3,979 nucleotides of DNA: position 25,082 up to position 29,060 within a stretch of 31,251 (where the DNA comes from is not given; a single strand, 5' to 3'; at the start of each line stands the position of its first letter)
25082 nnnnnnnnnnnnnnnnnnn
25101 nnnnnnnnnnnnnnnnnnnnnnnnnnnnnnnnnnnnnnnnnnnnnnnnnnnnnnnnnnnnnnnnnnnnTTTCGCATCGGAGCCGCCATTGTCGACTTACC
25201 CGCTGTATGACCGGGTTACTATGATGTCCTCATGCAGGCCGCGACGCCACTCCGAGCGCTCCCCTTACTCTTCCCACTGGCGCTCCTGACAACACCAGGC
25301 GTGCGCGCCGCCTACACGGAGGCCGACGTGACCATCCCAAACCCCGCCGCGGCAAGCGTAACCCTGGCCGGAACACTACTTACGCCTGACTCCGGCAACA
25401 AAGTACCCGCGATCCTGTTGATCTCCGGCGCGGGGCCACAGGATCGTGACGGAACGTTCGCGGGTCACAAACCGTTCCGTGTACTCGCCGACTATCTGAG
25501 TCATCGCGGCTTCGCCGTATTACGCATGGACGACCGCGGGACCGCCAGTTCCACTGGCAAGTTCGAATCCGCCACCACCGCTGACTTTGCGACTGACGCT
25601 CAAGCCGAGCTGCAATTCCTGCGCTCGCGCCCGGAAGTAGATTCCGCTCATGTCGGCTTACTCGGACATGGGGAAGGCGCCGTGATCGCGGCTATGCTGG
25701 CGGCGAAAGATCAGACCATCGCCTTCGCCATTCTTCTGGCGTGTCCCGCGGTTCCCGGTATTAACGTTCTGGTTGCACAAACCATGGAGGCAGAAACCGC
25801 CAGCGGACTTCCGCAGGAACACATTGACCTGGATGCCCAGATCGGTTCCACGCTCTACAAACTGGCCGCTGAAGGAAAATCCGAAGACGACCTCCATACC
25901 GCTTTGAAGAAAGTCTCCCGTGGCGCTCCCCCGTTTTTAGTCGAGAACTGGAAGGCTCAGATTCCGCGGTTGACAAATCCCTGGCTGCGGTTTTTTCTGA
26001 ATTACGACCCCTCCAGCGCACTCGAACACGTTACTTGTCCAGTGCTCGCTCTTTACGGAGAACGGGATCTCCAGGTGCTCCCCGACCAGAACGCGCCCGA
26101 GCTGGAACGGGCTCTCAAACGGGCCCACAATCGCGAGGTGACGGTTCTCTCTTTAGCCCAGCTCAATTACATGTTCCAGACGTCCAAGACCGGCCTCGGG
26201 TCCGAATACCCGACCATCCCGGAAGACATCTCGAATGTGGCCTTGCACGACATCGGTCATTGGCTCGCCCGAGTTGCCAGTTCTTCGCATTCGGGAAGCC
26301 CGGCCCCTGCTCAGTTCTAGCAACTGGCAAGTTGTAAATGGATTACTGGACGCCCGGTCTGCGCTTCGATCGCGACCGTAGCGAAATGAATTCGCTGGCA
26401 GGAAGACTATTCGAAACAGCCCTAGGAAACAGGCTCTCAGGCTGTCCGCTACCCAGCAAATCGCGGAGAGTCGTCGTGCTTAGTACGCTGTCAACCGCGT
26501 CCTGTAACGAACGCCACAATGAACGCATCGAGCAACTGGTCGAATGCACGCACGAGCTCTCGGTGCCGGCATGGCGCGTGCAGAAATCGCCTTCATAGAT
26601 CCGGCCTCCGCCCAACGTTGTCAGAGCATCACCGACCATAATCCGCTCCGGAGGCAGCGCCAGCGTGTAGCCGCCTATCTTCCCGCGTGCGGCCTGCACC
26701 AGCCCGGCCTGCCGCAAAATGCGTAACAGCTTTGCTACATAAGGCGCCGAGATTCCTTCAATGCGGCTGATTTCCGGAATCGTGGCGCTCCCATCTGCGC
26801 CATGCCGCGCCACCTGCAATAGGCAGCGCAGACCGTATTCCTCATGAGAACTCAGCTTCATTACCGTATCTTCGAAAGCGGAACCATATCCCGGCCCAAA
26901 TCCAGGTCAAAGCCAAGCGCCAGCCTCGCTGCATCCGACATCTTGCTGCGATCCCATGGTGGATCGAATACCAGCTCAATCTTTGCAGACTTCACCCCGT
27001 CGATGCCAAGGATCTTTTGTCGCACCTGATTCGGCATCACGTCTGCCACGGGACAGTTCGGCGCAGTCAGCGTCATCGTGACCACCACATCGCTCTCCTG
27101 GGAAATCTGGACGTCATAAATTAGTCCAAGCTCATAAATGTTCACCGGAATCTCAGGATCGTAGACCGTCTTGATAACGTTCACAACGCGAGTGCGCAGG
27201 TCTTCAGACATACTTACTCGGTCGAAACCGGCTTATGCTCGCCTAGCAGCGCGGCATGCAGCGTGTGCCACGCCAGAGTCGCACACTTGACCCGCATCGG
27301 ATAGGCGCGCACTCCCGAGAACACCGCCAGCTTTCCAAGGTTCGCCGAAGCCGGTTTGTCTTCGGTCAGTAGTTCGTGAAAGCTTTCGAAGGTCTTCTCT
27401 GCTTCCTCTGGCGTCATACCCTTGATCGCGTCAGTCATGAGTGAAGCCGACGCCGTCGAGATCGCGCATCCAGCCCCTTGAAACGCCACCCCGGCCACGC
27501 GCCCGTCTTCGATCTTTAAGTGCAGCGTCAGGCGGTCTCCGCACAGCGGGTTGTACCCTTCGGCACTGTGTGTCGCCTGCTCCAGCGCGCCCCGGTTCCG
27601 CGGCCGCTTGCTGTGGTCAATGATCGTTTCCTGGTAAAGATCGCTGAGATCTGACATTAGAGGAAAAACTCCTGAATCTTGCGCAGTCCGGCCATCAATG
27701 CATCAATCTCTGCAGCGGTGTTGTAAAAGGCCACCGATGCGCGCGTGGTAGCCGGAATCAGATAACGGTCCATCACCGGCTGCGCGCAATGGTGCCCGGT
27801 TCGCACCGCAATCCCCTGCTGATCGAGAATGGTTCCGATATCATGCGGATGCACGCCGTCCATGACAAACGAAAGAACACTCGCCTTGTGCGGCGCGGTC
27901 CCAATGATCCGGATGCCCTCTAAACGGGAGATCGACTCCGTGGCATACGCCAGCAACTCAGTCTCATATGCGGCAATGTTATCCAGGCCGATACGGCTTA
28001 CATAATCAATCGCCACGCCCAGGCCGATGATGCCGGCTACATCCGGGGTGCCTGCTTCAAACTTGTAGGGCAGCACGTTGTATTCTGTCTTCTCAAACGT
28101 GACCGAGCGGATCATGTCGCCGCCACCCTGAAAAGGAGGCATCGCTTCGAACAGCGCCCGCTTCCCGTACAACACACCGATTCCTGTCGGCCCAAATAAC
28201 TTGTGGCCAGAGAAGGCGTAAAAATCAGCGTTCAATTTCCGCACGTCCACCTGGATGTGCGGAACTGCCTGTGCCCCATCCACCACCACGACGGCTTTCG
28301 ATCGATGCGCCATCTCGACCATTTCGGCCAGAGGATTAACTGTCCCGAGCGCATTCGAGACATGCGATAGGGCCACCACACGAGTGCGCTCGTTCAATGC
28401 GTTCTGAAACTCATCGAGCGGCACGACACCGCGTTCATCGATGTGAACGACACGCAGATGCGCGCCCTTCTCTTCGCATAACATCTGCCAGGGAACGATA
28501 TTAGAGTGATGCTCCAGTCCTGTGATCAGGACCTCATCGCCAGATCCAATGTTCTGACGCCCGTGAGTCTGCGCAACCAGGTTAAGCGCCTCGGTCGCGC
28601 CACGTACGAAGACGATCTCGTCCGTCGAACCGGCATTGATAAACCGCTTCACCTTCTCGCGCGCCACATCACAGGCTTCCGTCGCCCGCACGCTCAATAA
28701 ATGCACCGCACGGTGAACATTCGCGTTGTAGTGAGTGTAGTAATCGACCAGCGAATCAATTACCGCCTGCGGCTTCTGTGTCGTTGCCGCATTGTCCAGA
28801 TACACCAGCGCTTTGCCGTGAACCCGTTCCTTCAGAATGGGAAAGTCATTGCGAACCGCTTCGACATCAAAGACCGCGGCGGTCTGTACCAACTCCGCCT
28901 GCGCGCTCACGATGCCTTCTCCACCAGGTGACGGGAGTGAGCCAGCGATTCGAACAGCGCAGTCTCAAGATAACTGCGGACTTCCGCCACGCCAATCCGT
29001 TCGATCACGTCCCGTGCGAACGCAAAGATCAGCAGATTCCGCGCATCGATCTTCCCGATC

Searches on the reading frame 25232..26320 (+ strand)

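Call 84: search_protein_families(library=pfam, proteins=[window:25232-26320:+], max_evalue=0.00001)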
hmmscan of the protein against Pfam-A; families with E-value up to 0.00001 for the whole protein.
window:25232-26320:+ (362 aa): 6 families
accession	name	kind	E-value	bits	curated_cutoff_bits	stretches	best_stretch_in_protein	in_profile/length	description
PF02129.25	Peptidase_S15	-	8e-12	45.8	23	1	43-291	3-243/262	X-Pro dipeptidyl-peptidase (S15 family)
PF12146.15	Hydrolase_4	-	1.9e-11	44.2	27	1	84-176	22-113/239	Serine aminopeptidase, S33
PF12697.13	Abhydrolase_6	-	1.4e-08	36.2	26.3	1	61-303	1-195/217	Alpha/beta hydrolase family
PF08840.17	BAAT_C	-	1.1e-07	32.6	20.9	1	127-186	10-69/210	BAAT / Acyl-CoA thioester hydrolase C terminal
PF01738.24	DLH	-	7e-07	29.5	21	0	109-167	67-125/217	Dienelactone hydrolase family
PF00561.26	Abhydrolase_1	-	5e-06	26.8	25.8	0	69-294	11-224/245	alpha/beta hydrolase fold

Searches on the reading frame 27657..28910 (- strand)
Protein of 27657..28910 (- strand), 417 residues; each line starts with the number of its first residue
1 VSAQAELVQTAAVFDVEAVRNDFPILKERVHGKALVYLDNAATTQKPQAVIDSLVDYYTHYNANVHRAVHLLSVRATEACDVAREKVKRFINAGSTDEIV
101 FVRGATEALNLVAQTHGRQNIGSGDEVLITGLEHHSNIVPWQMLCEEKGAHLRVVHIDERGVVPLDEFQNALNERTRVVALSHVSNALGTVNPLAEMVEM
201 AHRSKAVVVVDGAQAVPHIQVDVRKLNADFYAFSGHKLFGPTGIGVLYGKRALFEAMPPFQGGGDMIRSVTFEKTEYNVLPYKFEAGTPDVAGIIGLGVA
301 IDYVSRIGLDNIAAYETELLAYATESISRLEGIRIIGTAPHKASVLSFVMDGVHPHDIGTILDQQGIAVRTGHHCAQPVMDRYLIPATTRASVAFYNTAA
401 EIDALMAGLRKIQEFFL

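Call 84: search_protein_families(library=pfam, proteins=[window:27657-28910:-], max_evalue=0.00001)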
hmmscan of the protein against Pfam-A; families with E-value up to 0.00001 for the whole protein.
window:27657-28910:- (417 aa): 3 families
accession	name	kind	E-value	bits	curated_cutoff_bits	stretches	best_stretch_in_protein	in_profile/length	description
PF00266.25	Aminotran_5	-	6.6e-153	509.5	21.5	1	36-405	1-371/371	Aminotransferase class-V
PF00155.27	Aminotran_1_2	-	6.3e-07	29.3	19.7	1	83-257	47-241/361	Aminotransferase class I and II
PF01041.23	DegT_DnrJ_EryC1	-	6.8e-06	26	19.8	0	97-217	40-151/360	DegT/DnrJ/EryC1/StrS aminotransferase family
